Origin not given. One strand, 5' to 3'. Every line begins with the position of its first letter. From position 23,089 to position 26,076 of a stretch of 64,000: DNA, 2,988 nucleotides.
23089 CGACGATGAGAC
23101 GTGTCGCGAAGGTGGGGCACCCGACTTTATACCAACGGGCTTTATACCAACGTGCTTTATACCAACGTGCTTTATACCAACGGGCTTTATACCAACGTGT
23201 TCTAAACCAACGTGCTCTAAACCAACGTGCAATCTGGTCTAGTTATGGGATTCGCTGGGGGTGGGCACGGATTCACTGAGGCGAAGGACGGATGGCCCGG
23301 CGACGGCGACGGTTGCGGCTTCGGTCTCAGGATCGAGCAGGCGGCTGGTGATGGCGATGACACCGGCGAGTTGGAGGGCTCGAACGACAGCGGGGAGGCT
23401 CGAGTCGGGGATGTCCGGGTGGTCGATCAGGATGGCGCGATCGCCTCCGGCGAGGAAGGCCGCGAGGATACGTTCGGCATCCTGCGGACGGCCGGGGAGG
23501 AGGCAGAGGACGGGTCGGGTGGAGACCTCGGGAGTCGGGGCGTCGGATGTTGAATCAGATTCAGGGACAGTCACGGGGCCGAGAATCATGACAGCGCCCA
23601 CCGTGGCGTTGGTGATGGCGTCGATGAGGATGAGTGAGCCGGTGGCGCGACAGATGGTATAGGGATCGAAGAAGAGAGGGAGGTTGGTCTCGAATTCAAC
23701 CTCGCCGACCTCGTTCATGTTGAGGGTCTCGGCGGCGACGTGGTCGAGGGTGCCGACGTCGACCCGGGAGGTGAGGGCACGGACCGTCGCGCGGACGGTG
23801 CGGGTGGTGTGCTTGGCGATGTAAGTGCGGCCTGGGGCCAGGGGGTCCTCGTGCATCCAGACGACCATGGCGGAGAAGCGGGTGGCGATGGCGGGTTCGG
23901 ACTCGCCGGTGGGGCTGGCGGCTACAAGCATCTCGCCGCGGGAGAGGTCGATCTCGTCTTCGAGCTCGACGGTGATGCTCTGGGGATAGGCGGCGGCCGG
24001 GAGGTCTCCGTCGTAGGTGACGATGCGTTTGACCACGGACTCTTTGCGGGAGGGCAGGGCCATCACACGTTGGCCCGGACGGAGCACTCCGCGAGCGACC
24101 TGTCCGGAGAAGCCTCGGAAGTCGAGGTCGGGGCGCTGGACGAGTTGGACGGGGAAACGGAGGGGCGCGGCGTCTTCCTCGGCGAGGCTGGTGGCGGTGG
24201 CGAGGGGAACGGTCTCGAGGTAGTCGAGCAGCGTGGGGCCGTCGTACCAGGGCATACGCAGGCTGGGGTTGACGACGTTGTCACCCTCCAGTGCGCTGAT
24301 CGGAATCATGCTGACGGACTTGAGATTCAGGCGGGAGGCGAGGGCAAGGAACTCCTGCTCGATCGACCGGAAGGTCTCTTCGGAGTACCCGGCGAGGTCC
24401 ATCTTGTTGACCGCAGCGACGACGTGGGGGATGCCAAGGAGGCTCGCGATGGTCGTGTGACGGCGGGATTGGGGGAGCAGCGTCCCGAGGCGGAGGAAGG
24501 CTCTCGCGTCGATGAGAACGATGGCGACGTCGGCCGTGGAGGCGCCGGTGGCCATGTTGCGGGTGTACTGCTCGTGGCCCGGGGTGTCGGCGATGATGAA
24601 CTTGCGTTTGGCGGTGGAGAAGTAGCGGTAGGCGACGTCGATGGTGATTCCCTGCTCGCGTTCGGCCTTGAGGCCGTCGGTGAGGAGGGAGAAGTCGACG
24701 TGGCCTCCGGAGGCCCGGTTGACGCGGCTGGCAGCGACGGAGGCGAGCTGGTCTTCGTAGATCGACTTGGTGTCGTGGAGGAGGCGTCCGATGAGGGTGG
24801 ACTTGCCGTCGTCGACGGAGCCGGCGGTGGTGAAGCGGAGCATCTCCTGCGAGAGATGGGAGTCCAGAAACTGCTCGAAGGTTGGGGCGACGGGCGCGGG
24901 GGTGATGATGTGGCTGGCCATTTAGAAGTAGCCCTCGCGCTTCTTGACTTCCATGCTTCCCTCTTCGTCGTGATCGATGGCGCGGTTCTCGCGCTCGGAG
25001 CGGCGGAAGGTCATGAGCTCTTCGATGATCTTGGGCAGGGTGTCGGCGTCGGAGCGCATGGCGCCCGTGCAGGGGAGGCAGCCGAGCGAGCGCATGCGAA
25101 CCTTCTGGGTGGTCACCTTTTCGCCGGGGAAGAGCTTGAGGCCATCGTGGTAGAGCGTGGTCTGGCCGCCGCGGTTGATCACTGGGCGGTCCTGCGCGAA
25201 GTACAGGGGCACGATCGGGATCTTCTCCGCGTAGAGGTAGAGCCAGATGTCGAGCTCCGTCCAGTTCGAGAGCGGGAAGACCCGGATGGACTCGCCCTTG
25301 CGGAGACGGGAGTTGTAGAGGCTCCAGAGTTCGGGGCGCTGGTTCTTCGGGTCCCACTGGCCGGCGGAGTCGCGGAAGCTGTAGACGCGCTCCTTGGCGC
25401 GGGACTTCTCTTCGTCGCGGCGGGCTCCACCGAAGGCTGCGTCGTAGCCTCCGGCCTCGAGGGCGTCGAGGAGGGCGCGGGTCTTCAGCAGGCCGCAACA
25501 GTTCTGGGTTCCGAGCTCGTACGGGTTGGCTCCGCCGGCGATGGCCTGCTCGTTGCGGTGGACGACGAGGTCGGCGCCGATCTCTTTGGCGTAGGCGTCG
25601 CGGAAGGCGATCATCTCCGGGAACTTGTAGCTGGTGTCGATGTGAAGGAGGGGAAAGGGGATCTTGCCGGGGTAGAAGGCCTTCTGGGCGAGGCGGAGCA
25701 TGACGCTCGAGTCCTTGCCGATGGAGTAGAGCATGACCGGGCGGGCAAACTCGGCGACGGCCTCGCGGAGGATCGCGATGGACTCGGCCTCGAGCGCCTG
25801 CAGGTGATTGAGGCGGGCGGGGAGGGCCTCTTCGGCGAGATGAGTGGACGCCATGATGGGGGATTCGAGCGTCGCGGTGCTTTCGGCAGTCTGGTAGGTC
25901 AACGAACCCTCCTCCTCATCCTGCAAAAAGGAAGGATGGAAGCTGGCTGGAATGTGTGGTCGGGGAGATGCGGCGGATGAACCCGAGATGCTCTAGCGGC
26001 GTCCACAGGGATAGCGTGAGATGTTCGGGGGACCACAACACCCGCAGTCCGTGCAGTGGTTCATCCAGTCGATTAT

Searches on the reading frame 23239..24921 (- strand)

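Call 11: search_protein_families(library=pfam, proteins=[window:23239-24921:-])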
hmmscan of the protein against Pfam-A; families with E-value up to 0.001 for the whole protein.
window:23239-24921:- (560 aa): 3 families
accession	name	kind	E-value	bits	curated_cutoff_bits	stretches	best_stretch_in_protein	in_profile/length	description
PF00009.33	GTP_EFTU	-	2e-40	138.9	26.5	1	26-235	2-182/188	Elongation factor Tu GTP binding domain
PF22594.2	GTP-eEF1A_C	-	7e-26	91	27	1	348-446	1-100/101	GTP-eEF1A C-terminal domain-like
PF01926.29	MMR_HSR1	-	8.1e-07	29.6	21.9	1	84-145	24-86/113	50S ribosome-binding GTPase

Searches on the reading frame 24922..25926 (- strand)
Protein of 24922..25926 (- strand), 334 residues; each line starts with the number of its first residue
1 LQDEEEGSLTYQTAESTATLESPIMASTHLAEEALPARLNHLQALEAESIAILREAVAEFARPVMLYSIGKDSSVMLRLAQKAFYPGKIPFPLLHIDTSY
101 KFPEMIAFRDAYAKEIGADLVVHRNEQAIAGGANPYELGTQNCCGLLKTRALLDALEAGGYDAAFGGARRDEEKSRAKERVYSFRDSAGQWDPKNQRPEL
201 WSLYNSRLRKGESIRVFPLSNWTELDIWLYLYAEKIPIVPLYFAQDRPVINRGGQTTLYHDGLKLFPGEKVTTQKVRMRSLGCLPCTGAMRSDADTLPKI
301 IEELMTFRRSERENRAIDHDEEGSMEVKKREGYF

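Call 11: search_protein_families(library=pfam, proteins=[window:24922-25926:-])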
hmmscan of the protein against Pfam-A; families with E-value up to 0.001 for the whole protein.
window:24922-25926:- (334 aa): 1 family
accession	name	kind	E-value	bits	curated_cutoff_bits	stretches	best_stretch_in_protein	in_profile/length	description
PF01507.26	PAPS_reduct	-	5e-50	170.4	22.5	1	63-288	2-174/175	Phosphoadenosine phosphosulfate reductase domain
